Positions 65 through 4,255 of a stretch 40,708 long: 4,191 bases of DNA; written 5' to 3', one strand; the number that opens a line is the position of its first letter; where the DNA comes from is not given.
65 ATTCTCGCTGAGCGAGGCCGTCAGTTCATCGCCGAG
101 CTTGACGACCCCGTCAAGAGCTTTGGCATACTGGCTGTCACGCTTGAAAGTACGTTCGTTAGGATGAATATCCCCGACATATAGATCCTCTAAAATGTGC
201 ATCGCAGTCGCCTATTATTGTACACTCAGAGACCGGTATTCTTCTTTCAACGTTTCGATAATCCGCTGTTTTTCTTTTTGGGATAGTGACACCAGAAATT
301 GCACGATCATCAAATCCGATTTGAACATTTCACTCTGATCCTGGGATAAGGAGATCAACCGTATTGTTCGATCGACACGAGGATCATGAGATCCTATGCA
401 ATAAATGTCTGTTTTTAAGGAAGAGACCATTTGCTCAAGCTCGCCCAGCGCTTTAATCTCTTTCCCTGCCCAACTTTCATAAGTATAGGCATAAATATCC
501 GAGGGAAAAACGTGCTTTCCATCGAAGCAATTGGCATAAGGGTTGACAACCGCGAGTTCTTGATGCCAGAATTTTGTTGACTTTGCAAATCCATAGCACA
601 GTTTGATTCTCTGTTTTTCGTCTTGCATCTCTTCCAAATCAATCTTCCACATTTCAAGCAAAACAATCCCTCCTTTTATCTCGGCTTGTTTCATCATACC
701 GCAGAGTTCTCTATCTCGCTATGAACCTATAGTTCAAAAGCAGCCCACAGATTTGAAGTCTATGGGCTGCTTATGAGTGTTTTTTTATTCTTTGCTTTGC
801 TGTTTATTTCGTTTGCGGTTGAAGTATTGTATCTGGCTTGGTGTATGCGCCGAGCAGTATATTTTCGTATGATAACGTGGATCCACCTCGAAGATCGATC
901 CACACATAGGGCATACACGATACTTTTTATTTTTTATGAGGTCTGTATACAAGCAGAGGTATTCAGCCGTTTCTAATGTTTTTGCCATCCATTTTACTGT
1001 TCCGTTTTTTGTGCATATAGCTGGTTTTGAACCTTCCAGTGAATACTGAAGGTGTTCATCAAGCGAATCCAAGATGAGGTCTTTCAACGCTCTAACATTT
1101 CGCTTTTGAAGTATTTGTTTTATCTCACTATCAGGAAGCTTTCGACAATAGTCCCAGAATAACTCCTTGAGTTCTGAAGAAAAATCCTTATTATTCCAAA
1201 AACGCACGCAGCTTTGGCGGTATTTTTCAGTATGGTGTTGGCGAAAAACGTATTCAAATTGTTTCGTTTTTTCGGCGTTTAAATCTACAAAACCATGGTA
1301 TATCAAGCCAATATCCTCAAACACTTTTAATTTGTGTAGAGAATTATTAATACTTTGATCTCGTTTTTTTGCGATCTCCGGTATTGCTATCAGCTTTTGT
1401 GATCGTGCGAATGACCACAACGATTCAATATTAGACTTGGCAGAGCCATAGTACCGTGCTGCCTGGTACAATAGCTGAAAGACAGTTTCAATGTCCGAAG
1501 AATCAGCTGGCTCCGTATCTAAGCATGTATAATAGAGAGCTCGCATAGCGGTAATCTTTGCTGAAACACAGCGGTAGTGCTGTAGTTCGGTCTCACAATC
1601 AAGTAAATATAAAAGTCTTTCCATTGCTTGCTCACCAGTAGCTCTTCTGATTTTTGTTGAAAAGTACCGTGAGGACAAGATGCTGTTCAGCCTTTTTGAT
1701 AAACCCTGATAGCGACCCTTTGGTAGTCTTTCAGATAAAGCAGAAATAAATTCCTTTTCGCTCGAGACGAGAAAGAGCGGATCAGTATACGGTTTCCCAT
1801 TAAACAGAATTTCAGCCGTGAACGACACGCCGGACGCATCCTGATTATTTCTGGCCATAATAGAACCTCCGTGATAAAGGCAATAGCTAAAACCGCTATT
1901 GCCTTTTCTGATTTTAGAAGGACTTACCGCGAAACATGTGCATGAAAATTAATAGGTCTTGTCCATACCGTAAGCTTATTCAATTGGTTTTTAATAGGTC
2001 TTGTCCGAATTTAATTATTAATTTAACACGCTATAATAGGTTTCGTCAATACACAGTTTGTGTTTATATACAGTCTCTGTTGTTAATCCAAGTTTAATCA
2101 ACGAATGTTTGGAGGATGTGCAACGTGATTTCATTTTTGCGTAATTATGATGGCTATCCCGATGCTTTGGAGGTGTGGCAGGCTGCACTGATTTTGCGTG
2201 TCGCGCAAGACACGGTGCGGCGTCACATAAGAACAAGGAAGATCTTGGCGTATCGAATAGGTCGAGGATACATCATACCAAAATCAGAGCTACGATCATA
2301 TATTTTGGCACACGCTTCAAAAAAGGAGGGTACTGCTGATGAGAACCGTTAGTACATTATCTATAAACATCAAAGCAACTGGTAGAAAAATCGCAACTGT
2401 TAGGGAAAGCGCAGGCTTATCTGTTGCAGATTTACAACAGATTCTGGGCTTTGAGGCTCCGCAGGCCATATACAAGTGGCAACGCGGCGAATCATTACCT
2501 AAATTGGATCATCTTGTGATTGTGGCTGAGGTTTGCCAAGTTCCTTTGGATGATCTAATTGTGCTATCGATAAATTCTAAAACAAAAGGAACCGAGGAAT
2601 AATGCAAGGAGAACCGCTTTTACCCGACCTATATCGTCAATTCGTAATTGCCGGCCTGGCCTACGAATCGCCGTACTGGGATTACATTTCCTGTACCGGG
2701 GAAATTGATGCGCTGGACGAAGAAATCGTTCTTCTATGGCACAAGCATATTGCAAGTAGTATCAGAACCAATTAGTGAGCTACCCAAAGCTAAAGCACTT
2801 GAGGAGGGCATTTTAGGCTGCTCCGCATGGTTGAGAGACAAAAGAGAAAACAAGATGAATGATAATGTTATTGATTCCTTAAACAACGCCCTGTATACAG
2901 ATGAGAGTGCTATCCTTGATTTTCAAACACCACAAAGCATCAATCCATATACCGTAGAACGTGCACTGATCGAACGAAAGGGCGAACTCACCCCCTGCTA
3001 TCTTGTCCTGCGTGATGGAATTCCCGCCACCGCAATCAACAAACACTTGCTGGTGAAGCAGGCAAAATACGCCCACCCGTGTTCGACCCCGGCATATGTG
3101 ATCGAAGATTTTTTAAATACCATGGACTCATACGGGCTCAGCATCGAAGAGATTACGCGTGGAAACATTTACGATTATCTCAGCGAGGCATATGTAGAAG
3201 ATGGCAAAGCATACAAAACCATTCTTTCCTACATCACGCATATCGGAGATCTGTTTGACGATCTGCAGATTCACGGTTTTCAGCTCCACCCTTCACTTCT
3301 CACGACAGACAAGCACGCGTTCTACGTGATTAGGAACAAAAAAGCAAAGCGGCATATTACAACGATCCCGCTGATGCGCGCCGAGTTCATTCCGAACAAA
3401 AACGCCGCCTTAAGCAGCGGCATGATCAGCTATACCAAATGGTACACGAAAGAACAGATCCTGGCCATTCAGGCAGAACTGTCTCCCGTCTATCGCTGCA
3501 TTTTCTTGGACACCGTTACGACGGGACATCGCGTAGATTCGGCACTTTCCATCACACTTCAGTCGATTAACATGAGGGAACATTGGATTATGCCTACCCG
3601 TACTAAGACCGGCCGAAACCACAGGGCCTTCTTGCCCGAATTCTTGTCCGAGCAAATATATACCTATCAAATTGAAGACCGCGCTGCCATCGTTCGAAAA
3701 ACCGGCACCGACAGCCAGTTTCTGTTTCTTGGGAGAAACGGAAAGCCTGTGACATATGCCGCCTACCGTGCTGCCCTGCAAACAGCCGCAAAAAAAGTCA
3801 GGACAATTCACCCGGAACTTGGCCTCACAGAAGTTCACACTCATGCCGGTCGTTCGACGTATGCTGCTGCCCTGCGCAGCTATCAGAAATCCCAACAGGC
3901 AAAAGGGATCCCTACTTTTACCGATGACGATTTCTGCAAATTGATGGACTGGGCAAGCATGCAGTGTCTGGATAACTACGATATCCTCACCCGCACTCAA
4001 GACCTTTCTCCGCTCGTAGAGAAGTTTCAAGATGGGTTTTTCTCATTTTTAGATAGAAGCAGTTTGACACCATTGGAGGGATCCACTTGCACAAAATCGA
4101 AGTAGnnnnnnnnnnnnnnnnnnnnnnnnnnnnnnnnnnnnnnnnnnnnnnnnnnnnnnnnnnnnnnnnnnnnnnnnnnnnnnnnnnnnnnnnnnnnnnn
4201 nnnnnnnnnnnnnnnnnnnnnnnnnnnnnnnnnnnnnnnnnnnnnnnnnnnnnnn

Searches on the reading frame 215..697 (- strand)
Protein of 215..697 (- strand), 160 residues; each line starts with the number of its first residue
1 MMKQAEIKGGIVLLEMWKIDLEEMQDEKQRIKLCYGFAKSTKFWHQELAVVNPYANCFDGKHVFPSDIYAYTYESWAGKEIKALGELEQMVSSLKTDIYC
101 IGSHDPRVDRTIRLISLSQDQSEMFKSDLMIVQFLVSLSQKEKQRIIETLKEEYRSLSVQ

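Call 6: search_protein_families(library=pfam, proteins=[window:215-697:-], max_evalue=0.01)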
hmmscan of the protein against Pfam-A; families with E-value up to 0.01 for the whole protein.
window:215-697:- (160 aa): 0 families

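Call 18: search_protein_families(library=ncbifam, proteins=[window:215-697:-], max_evalue=0.1)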
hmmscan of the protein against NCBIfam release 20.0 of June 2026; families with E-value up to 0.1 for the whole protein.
window:215-697:- (160 aa): 0 families

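Call 19: search_protein_families(library=phrogs, proteins=[window:215-697:-], max_evalue=0.01)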
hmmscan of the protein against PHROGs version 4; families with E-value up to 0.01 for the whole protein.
window:215-697:- (160 aa): 0 families

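Call 40: find_encoding_contigs(protein=window:215-697:-, flank=10000, max_places=10)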
Protein window:215-697:- (160 aa): 7 contigs read that carry it; 7 places shown.
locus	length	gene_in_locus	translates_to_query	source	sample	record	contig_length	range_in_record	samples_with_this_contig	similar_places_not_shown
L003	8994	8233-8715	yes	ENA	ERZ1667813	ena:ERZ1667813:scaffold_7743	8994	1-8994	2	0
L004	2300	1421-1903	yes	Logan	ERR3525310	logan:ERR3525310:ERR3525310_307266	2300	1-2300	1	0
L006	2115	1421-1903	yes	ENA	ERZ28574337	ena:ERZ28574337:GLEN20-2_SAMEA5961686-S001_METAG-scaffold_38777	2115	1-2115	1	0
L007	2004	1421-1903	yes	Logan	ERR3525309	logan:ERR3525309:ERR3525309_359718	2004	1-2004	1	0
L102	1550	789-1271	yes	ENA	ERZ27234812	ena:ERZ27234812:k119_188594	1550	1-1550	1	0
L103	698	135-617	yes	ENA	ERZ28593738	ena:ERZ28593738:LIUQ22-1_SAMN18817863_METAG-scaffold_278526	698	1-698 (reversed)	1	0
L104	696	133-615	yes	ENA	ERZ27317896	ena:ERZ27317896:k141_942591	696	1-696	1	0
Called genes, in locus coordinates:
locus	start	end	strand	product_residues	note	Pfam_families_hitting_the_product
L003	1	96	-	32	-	?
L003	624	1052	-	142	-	-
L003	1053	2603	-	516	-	-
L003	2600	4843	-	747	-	-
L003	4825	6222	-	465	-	PF00589:Phage_integrase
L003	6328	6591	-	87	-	PF01381:HTH_3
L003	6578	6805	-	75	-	PF12728:HTH_17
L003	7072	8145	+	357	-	-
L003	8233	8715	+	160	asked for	-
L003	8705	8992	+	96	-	?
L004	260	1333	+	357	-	-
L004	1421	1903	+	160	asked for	-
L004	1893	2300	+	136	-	?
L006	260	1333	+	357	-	-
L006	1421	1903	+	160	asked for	-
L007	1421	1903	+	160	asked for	-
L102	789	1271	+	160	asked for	-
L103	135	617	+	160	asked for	-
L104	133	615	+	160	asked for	-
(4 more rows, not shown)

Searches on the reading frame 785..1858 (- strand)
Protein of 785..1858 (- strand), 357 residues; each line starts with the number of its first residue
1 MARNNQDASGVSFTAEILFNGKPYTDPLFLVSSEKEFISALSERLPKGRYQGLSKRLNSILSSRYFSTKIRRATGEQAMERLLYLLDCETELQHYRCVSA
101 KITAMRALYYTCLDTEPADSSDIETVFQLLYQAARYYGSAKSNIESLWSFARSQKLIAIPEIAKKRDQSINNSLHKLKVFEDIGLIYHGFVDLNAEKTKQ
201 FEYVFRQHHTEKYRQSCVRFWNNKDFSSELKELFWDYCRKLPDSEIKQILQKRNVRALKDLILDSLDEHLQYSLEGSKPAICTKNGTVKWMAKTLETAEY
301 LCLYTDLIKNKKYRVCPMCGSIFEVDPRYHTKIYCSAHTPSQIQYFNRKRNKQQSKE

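Call 6: search_protein_families(library=pfam, proteins=[window:785-1858:-], max_evalue=0.01)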
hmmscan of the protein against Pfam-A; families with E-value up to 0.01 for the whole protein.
window:785-1858:- (357 aa): 3 families
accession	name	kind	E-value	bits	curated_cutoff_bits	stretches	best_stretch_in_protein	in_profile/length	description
PF08706.16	D5_N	-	0.0022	18.7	22.4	1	216-299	27-114/145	D5 N terminal like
PF08792.16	A2L_zn_ribbon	-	0.0038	17.3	22.9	0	307-324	15-32/33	A2L zinc ribbon domain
PF04810.20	zf-Sec23_Sec24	-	0.0042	17.5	25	1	300-329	10-39/39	Sec23/Sec24 zinc finger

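Call 9: find_encoding_contigs(protein=window:785-1858:-, flank=10000, max_places=10)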
Protein window:785-1858:- (357 aa): 7 contigs read that carry it; 7 places shown.
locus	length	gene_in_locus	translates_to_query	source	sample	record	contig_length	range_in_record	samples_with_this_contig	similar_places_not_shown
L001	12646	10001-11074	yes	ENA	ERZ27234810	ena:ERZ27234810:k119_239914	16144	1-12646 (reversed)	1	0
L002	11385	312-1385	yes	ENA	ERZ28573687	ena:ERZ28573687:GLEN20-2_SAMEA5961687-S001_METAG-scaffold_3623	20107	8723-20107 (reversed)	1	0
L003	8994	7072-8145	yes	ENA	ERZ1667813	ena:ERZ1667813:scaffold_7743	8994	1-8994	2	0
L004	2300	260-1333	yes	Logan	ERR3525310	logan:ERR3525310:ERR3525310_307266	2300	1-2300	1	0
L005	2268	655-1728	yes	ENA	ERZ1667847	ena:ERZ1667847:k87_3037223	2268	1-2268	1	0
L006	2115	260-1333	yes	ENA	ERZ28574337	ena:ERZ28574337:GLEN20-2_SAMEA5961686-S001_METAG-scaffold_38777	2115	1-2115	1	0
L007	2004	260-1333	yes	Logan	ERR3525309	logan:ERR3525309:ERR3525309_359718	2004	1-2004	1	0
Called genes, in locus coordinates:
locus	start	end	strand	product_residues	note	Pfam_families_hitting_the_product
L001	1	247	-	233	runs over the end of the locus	-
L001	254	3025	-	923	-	PF07517:SecA_DEAD, PF00270:DEAD (weak), PF01043:SecA_PP_bind, PF21090:P-loop_SecA, PF07516:SecA_SW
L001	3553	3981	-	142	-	-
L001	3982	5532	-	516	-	-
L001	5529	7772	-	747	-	-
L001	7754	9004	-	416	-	PF00589:Phage_integrase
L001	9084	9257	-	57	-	-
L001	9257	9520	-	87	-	PF01381:HTH_3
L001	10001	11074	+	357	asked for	-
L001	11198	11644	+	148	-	-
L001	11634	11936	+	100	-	PF20648:DUF6809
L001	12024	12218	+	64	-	-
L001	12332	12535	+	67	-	-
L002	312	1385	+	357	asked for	-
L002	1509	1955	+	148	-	-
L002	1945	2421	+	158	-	PF20648:DUF6809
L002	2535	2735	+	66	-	-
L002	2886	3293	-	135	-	PF01850:PIN, PF13470:PIN_3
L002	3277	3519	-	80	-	PF02604:PhdYeFM_antitox (weak)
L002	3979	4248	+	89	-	-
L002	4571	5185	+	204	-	-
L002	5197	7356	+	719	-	PF03412:Peptidase_C39, PF12385:Peptidase_C70 (weak), PF13529:Peptidase_C39_2 (weak), PF00664:ABC_membrane, PF00005:ABC_tran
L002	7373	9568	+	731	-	PF00664:ABC_membrane, PF00005:ABC_tran, PF02463:SMC_N (faint)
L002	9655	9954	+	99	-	-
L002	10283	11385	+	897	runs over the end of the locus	PF13575:DUF4135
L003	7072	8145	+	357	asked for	-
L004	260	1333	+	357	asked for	-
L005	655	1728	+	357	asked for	-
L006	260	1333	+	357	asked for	-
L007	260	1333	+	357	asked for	-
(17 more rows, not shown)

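Call 18: search_protein_families(library=ncbifam, proteins=[window:785-1858:-], max_evalue=0.1)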
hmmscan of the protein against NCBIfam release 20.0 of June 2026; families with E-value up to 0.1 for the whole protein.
window:785-1858:- (357 aa): 0 families

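Call 19: search_protein_families(library=phrogs, proteins=[window:785-1858:-], max_evalue=0.01)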
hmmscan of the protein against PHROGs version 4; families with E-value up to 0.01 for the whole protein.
window:785-1858:- (357 aa): 1 family
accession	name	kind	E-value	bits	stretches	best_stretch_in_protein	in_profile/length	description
phrog_30403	-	unknown function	0.0012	19.1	1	261-353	300-395/397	-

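Call 25: find_homologous_proteins(query=L002:10283-11383:+, max_evalue=1e-30)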
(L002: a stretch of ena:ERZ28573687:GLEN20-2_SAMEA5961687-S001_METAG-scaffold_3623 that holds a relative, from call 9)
Query L002:10283-11383:+: the 8000 candidates sharing most words with the query were scored; none scored E <= 1e-30.

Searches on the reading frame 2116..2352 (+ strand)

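Call 6: search_protein_families(library=pfam, proteins=[window:2116-2352:+], max_evalue=0.01)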
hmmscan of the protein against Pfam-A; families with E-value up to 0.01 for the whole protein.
window:2116-2352:+ (78 aa): 1 family
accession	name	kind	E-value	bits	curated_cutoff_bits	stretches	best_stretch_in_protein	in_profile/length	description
PF12728.13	HTH_17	-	5.8e-10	39.7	27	1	22-65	6-49/51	Helix-turn-helix domain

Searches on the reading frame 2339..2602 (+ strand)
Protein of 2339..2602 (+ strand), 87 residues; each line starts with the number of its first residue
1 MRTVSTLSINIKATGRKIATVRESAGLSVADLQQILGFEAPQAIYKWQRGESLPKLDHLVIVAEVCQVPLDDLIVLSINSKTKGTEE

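Call 6: search_protein_families(library=pfam, proteins=[window:2339-2602:+], max_evalue=0.01)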
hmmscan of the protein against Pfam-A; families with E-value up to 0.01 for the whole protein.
window:2339-2602:+ (87 aa): 2 families
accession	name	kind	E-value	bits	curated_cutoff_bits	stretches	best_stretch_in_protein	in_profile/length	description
PF01381.28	HTH_3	-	3.7e-09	36.9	23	1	18-73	1-55/55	Helix-turn-helix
PF13560.12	HTH_31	-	0.00011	22.9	27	1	15-72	3-60/64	Helix-turn-helix domain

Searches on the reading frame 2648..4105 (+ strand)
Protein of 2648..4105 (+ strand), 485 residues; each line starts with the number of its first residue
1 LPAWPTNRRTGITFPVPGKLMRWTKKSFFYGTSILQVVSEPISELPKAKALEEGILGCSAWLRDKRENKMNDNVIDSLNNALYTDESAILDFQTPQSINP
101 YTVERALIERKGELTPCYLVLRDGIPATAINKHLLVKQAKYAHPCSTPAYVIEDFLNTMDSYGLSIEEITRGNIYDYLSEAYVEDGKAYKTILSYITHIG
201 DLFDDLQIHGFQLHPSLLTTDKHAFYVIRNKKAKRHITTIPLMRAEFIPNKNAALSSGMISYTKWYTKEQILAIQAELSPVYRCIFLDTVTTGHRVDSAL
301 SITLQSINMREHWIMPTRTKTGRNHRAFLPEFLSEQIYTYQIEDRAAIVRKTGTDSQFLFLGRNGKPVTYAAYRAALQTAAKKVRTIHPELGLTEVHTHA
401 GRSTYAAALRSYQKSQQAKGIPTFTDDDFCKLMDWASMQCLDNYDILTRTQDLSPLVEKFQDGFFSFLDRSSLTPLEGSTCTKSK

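Call 6: search_protein_families(library=pfam, proteins=[window:2648-4105:+], max_evalue=0.01)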
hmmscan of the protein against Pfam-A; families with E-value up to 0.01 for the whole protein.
window:2648-4105:+ (485 aa): 1 family
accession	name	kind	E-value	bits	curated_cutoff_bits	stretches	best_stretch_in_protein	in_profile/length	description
PF00589.27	Phage_integrase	-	1.1e-10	42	27.1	1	269-409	6-140/172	Phage integrase family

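Call 18: search_protein_families(library=ncbifam, proteins=[window:2648-4105:+], max_evalue=0.1)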
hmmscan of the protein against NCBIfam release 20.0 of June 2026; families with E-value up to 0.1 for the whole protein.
window:2648-4105:+ (485 aa): 6 families
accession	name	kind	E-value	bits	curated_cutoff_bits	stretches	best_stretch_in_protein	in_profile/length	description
TIGR02225.1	recomb_XerD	equivalog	4.6e-06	26.2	329.6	1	291-408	135-245/290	site-specific tyrosine recombinase XerD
NF040815.2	recomb_XerA_Arch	equivalog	1.8e-05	24.5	220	1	152-410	24-227/263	site-specific tyrosine recombinase/integron integrase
TIGR02224.1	recomb_XerC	equivalog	7.9e-05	22.2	335.15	1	291-409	139-249/295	tyrosine recombinase XerC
NF001399.0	PRK00283.1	subfamily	0.0018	17.6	279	1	291-386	145-237/300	tyrosine recombinase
NF003462.0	PRK05084.1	equivalog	0.029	13.1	267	1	291-417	206-324/360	tyrosine recombinase XerS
NF000431.1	AAC_6p_Ian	exception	0.043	13.3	400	1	100-178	43-122/190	aminoglycoside N-acetyltransferase AAC(6')-Ian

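Call 19: search_protein_families(library=phrogs, proteins=[window:2648-4105:+], max_evalue=0.01)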
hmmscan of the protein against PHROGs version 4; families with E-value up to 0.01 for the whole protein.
window:2648-4105:+ (485 aa): 2 families
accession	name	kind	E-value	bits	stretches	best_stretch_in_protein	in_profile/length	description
phrog_1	-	integration and excision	2.8e-14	54.3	1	163-410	202-407/611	integrase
phrog_216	-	integration and excision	7.9e-12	45.9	1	244-407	31-193/301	integrase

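Call 46: search_solved_structures(query=window:2648-4105:+, max_evalue=0.01, show_alignments=1)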
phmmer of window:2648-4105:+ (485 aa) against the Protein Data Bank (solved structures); distinct sequences matched with E-value up to 0.01: 0.
